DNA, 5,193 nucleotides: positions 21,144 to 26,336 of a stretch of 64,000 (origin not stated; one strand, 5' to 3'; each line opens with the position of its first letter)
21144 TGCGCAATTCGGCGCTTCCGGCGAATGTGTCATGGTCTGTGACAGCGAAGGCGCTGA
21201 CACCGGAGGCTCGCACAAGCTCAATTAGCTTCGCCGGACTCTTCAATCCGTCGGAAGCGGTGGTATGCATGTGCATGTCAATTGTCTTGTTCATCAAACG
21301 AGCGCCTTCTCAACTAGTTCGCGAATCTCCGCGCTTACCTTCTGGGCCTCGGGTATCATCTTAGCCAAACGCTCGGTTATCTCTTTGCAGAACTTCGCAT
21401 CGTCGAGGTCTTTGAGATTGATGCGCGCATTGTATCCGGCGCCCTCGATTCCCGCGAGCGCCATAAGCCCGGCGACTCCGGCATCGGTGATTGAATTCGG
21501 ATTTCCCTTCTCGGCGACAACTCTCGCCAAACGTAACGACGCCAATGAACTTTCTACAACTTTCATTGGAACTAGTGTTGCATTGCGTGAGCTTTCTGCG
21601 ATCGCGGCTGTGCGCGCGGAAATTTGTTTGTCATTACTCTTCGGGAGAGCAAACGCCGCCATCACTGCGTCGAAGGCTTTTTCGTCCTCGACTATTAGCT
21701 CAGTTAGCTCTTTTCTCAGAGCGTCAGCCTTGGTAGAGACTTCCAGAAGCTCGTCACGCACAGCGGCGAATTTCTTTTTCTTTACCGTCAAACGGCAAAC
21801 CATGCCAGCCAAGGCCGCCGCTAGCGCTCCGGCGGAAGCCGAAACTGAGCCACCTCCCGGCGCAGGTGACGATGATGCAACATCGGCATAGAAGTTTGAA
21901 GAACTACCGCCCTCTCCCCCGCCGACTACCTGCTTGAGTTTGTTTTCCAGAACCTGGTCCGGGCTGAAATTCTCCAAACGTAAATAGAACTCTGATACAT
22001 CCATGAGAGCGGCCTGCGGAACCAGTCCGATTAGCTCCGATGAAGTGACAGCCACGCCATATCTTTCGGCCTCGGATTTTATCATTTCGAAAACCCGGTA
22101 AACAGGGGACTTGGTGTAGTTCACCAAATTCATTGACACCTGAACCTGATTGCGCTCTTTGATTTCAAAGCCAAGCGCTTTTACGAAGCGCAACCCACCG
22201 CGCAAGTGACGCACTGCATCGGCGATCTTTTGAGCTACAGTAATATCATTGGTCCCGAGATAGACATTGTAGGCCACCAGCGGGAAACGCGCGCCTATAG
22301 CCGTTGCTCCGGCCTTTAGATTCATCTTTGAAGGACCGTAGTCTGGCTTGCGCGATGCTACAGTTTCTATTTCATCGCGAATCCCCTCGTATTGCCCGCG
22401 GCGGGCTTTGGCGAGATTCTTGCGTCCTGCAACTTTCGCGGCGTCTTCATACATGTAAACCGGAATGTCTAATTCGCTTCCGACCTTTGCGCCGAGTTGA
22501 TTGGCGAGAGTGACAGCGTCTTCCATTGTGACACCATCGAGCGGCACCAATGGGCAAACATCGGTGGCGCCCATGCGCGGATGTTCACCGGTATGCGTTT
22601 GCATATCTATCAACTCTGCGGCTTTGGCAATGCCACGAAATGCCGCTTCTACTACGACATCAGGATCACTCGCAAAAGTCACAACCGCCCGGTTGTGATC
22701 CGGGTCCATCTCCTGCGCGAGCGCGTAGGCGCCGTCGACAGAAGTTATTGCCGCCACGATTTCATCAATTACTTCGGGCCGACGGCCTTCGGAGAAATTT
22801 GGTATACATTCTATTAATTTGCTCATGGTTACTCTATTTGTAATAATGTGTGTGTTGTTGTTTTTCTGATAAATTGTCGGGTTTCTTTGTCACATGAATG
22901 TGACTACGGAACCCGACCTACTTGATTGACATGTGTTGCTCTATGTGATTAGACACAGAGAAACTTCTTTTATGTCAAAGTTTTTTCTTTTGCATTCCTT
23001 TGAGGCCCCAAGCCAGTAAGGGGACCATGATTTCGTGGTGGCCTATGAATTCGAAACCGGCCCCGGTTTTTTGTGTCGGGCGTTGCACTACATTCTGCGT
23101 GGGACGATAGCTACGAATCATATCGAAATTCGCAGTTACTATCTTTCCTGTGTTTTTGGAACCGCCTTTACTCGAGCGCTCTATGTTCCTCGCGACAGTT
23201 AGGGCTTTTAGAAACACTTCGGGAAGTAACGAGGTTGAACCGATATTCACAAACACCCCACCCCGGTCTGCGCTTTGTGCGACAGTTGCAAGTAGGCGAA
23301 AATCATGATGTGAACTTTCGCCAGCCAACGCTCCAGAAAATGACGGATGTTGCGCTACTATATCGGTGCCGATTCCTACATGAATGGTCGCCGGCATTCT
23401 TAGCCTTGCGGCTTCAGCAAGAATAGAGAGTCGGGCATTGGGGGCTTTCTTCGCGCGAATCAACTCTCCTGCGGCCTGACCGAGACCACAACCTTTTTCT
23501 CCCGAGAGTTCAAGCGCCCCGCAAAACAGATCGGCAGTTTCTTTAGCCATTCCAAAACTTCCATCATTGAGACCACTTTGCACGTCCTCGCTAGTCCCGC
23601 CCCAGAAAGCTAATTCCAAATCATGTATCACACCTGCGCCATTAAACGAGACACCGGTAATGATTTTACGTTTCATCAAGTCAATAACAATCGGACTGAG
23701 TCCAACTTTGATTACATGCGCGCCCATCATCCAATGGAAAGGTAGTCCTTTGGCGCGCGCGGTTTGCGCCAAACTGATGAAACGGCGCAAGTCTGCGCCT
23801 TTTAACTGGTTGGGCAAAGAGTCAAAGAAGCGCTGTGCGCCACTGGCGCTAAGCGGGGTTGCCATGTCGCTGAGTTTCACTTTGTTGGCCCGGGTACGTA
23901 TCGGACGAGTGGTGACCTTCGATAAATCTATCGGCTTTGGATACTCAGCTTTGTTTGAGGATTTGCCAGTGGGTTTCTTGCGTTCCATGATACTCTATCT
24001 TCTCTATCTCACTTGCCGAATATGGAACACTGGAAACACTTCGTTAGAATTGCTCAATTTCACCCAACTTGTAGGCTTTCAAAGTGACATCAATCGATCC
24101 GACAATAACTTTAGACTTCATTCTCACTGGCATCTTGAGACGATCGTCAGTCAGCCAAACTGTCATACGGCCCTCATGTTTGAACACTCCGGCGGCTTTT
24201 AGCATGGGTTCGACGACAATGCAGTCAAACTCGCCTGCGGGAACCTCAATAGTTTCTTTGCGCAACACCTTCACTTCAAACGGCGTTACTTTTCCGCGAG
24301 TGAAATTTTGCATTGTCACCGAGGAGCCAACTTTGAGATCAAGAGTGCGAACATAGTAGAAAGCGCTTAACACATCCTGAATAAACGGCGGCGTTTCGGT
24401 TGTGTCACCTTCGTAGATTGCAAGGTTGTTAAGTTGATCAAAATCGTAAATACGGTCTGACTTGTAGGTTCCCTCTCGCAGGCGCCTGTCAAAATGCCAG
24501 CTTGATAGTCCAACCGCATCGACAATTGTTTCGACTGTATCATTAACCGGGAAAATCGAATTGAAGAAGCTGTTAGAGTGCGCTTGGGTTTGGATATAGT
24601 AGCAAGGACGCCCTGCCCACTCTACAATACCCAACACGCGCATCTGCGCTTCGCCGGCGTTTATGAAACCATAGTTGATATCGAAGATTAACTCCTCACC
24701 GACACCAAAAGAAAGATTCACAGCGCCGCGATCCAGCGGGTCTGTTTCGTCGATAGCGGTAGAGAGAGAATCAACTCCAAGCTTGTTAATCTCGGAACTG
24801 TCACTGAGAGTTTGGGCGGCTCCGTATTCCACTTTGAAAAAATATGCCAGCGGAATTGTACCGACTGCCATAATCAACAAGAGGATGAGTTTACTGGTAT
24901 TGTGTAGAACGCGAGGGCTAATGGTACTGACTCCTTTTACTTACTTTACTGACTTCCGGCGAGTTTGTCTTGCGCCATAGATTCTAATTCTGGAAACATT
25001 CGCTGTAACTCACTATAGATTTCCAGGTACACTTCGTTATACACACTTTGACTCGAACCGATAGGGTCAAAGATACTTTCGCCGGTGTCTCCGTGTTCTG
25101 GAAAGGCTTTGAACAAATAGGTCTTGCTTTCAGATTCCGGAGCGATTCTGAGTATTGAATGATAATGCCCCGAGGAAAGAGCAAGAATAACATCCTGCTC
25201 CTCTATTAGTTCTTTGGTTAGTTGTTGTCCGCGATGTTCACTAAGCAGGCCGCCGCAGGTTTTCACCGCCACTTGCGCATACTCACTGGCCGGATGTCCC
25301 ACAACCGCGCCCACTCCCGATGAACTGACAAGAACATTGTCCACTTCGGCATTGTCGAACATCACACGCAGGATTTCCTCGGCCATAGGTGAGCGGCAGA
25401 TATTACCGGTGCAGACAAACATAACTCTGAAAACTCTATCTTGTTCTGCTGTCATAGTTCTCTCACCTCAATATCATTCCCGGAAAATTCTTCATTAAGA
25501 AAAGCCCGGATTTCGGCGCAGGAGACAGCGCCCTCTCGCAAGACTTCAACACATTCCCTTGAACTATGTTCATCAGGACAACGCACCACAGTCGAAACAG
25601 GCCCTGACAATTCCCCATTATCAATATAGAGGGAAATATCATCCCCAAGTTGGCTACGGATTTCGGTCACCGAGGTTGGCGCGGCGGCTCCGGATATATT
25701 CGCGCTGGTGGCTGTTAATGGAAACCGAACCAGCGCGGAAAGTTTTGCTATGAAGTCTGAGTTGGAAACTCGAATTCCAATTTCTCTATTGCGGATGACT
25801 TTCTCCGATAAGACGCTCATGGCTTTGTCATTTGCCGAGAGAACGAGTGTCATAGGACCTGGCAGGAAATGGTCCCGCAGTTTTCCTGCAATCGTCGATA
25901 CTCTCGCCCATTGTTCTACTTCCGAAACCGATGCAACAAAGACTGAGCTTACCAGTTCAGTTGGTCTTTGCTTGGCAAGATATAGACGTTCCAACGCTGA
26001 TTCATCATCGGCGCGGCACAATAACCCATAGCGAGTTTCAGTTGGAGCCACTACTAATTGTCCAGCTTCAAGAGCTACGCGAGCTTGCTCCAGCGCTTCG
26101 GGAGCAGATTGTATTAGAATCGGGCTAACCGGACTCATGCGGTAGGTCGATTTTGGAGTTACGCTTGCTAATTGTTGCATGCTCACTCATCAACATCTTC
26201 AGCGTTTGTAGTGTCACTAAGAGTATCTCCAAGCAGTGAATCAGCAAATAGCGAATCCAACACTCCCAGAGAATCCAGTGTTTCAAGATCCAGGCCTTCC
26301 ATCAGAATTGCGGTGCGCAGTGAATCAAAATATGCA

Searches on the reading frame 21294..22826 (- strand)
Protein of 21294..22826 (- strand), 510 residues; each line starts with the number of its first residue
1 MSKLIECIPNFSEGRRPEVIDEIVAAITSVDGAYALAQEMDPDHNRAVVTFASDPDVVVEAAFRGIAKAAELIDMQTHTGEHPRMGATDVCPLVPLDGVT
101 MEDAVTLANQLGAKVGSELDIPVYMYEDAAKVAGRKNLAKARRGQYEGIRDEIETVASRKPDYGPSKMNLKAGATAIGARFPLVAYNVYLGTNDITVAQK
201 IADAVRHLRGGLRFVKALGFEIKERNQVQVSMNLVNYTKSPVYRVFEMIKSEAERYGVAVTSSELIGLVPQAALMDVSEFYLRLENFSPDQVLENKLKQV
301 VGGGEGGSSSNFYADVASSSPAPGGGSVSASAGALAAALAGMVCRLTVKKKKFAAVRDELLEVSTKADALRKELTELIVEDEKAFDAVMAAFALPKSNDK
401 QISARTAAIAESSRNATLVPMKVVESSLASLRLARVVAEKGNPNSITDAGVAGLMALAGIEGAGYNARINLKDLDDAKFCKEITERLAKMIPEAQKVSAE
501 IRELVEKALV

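Call 76: search_protein_families(library=pfam, proteins=[window:21294-22826:-], max_evalue=0.00001)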
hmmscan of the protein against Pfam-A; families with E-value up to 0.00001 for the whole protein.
window:21294-22826:- (510 aa): 3 families
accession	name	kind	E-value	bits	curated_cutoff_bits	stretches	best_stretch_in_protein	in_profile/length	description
PF07837.17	FTCD_N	-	1.5e-67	227.2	27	1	4-180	1-176/176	Formiminotransferase domain, N-terminal subdomain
PF04961.17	FTCD_C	-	3.9e-58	196.6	24.5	1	310-488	3-181/182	Formiminotransferase-cyclodeaminase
PF02971.19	FTCD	-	1.3e-26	93.7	24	1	183-288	2-113/145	Formiminotransferase domain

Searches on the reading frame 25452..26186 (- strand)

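Call 55: search_protein_families(library=pfam, proteins=[window:25452-26186:-], max_evalue=0.001)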
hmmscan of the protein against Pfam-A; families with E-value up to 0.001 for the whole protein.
window:25452-26186:- (244 aa): 1 family
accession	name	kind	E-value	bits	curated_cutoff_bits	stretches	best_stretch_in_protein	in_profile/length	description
PF01300.24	Sua5_yciO_yrdC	-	2.3e-40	138.4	25.1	1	38-219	2-178/178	Telomere recombination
